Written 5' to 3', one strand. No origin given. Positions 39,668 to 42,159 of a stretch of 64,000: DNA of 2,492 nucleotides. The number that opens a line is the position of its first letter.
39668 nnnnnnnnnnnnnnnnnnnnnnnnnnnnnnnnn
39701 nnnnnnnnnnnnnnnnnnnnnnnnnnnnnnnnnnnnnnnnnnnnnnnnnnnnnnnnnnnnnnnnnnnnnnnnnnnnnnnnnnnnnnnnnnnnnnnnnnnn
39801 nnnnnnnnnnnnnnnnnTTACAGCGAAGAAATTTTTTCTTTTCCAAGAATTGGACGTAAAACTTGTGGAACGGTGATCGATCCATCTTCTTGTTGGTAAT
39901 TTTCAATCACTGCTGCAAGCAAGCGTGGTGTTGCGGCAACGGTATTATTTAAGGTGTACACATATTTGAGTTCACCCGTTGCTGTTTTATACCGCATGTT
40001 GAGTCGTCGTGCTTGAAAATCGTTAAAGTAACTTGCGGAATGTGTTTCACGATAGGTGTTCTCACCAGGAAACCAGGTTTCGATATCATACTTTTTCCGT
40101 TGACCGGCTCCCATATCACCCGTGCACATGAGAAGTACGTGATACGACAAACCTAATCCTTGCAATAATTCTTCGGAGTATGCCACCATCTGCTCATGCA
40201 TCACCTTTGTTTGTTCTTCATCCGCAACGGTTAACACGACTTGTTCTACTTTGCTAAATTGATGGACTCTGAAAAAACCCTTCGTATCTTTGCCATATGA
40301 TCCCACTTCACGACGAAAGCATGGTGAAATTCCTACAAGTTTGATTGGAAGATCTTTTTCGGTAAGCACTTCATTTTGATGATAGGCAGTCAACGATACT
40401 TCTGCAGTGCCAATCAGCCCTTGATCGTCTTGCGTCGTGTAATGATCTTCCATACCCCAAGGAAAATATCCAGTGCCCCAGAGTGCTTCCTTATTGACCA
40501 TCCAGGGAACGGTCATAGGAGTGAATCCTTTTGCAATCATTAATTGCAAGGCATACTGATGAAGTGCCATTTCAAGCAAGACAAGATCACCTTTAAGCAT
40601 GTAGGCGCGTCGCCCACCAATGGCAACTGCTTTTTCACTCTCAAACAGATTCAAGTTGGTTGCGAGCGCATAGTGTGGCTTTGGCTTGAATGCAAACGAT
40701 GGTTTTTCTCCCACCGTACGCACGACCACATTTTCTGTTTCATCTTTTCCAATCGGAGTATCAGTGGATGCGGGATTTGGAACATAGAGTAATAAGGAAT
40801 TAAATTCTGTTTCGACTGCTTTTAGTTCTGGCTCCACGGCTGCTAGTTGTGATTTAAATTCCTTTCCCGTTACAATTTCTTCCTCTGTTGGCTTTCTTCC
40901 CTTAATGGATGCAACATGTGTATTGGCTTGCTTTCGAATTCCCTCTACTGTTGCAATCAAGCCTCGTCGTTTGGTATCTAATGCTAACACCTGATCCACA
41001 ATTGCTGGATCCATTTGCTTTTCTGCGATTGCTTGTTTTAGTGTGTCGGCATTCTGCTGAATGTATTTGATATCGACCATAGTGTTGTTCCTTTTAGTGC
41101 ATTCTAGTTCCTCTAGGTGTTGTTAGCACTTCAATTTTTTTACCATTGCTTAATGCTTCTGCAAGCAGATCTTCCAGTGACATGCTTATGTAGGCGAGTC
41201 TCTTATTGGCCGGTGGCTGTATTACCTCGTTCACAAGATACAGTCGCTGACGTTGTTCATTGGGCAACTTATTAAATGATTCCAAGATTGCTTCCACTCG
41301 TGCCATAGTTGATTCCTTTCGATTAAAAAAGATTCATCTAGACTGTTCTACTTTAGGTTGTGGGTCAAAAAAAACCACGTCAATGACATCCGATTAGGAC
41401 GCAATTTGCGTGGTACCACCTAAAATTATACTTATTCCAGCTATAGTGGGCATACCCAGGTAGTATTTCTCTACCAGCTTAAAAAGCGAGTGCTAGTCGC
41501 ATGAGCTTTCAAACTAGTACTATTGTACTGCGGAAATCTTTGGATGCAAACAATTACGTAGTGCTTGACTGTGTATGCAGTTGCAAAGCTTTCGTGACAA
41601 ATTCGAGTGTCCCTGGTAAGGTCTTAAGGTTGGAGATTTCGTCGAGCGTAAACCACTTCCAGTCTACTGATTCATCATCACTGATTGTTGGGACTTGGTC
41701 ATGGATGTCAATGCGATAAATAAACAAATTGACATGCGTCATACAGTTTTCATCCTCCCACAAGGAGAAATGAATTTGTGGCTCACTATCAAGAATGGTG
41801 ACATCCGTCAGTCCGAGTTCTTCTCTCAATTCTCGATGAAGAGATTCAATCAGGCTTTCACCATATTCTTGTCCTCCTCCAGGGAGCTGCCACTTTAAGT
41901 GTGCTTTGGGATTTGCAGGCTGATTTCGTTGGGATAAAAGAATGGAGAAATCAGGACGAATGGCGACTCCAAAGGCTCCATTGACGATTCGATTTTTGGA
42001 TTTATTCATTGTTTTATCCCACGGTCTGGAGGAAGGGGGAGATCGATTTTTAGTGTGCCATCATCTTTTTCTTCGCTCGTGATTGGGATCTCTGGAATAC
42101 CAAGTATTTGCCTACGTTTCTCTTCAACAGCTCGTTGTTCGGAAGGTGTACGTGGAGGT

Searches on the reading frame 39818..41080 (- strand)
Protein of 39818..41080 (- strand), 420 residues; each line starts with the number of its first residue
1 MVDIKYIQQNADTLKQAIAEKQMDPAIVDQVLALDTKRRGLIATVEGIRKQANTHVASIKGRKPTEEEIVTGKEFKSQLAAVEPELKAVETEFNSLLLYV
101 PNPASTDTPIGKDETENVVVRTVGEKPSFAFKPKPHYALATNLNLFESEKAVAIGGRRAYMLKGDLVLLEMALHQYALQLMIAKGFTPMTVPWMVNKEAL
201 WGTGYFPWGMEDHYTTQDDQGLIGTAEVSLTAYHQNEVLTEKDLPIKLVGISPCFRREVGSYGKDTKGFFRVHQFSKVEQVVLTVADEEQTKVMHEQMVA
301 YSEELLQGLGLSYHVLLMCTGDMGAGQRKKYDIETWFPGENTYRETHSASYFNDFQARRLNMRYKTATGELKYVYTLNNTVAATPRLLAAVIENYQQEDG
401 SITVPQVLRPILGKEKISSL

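Call 57: search_protein_families(library=ncbifam, proteins=[window:39818-41080:-], max_evalue=0.001)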
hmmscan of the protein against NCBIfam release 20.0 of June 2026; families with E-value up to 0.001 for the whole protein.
window:39818-41080:- (420 aa): 7 families
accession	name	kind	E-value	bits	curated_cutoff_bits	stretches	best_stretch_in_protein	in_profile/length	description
TIGR00414.1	serS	equivalog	1.5e-127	426.1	301.65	1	1-410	1-416/418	serine--tRNA ligase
TIGR00418.1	thrS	equivalog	7.4e-09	35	383.65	1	133-318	170-354/565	threonine--tRNA ligase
TIGR00408.1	proS_fam_I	equivalog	1.3e-07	30.9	437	1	224-406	104-279/475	proline--tRNA ligase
NF003068.0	PRK03991.1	equivalog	5.2e-06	25.1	484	1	116-323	180-383/613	threonine--tRNA ligase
NF006625.0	PRK09194.1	equivalog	1.4e-05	24.2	558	1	218-379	102-257/559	proline--tRNA ligase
NF002120.0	PRK00960.1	equivalog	2.5e-05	23.1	611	1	232-318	323-404/518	serine--tRNA ligase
TIGR00415.1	serS_MJ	equivalog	7.8e-05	21.3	489.55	1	233-317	322-400/518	serine--tRNA ligase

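Call 89: find_homologous_proteins(query=window:39818-41080:-, max_evalue=1e-60)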
Query window:39818-41080:- (420 aa): 7951 proteins with E <= 1e-60 among 8000 candidates; the best 120 are listed.
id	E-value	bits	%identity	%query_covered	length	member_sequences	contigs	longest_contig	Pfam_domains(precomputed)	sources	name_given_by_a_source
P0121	1.8e-279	944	100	100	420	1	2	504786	PF00587.31,PF02403.28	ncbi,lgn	-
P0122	4.4e-266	900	95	100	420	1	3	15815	PF00587.31,PF02403.28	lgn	-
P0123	8.5e-265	896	94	100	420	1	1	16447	PF00587.31,PF02403.28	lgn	-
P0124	2.2e-249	845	89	100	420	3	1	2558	PF00587.31,PF02403.28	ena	-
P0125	1.5e-248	842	87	100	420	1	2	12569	PF00587.31,PF02403.28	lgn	-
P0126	2.4e-222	756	78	100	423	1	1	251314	PF00587.31,PF02403.28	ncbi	ncbi:MAG: serine--tRNA ligase [Candidatus Woesebacteria bacterium]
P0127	6.6e-222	755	79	100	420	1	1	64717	PF00587.31,PF02403.28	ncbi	-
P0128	3.2e-220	749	78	100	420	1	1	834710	PF00587.31,PF02403.28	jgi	jgi:seryl-tRNA synthetase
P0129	2.1e-219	746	78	100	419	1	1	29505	PF00587.31,PF02403.28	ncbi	-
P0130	1.1e-217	741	76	100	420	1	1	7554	PF00587.31,PF02403.28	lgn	-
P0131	1.8e-217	740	75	100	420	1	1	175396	PF00587.31,PF02403.28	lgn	-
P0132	6.2e-217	738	77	100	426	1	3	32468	PF00587.31,PF02403.28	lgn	-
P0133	2.4e-215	733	76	100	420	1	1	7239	PF00587.31,PF02403.28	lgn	-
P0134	1.3e-214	731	76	100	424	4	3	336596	PF00587.31,PF02403.28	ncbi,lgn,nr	ncbi:MAG TPA: serine--tRNA ligase [Patescibacteria group bacterium]|nr:serine--tRNA ligase [Patescib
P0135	1.5e-214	730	77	97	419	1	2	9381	PF00587.31,PF02403.28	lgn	-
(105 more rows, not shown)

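Call 90: find_related_loci(query=window:39818-41080:-, collection=viral_contigs, flank=1500)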
Query window:39818-41080:- (420 aa) in viral_contigs; peptide patterns used: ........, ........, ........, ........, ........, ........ (x = any residue, [..] = any of these).
13 stretches matched a pattern, but none encodes a relative of the query by tblastn (E <= 1e-3).

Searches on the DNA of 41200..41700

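Call 56: search_rna_families(source=window, start=41200, end=41700, threshold=evalue, max_evalue=1, show_alignments=1)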
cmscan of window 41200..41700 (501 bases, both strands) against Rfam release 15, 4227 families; matches with E-value up to 1: 1.
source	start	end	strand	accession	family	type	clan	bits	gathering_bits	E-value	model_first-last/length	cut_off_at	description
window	41392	41523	-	RF00230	T-box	Cis-reg; leader;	-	30.6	93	4.6e-05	1-219/219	no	T-box leader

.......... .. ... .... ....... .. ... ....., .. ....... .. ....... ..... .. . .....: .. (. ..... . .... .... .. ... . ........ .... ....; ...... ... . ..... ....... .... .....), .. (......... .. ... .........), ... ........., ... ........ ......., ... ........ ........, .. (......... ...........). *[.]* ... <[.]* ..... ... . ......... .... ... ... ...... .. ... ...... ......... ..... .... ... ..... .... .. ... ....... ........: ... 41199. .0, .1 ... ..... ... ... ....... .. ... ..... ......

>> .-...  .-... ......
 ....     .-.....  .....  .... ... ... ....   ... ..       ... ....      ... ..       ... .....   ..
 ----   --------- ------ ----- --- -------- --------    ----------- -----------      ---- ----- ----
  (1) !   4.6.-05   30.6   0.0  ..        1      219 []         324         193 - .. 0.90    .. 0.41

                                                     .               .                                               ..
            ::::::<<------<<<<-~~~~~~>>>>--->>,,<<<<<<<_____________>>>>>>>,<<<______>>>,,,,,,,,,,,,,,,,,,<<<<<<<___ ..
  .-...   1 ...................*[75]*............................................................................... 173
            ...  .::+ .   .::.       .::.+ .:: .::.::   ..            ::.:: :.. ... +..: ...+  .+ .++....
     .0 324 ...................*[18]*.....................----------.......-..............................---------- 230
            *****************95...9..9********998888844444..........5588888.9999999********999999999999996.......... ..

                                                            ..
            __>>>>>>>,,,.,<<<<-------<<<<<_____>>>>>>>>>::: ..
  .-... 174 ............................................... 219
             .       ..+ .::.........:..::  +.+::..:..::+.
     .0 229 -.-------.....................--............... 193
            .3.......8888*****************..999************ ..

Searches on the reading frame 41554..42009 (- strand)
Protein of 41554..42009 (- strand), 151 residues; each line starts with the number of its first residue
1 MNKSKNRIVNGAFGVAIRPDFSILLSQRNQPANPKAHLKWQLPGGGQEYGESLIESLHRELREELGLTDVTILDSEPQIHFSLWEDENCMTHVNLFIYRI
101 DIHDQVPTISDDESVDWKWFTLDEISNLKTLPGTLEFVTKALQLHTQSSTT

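Call 57: search_protein_families(library=ncbifam, proteins=[window:41554-42009:-], max_evalue=0.001)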
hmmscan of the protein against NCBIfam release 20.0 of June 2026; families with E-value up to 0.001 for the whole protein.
window:41554-42009:- (151 aa): 12 families
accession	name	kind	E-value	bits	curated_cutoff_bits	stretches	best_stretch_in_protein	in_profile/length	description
NF006530.0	PRK08999.1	equivalog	3.3e-14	52.6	245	1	6-144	3-130/315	Nudix family hydrolase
NF001938.0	PRK00714.1-5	equivalog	2.9e-09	36.5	116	1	18-77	22-84/172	RNA pyrophosphohydrolase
NF001936.0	PRK00714.1-3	equivalog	3.7e-08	33.4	118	1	39-79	36-76/155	RNA pyrophosphohydrolase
NF007834.0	PRK10546.1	equivalog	7.4e-07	29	156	1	17-68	11-60/135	pyrimidine (deoxy)nucleoside triphosphate diphosphatase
NF008044.0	PRK10776.1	equivalog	9e-07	28.8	148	1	12-127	7-112/130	8-oxo-dGTP diphosphatase MutT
TIGR00586.1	mutt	equivalog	1.2e-06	28.5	97.9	1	13-117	9-105/129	8-oxo-dGTP diphosphatase MutT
NF001937.0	PRK00714.1-4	equivalog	3.1e-06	26.9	139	1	35-74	28-69/161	RNA pyrophosphohydrolase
NF001935.0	PRK00714.1-2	equivalog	9.9e-06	25.2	259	1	23-69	14-62/183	RNA pyrophosphohydrolase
NF012016.0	PRK15472.1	equivalog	1.2e-05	25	95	1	39-68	32-65/141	nucleoside triphosphatase NudI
NF006961.0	PRK09438.1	equivalog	1.9e-05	24.2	103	1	19-125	18-129/151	dihydroneopterin triphosphate diphosphatase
NF011922.0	PRK15393.1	equivalog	5.8e-05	22.8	152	1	44-127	73-149/182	NUDIX hydrolase YfcD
NF001934.0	PRK00714.1-1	equivalog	5.9e-05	22.6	241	1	37-74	30-69/176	RNA pyrophosphohydrolase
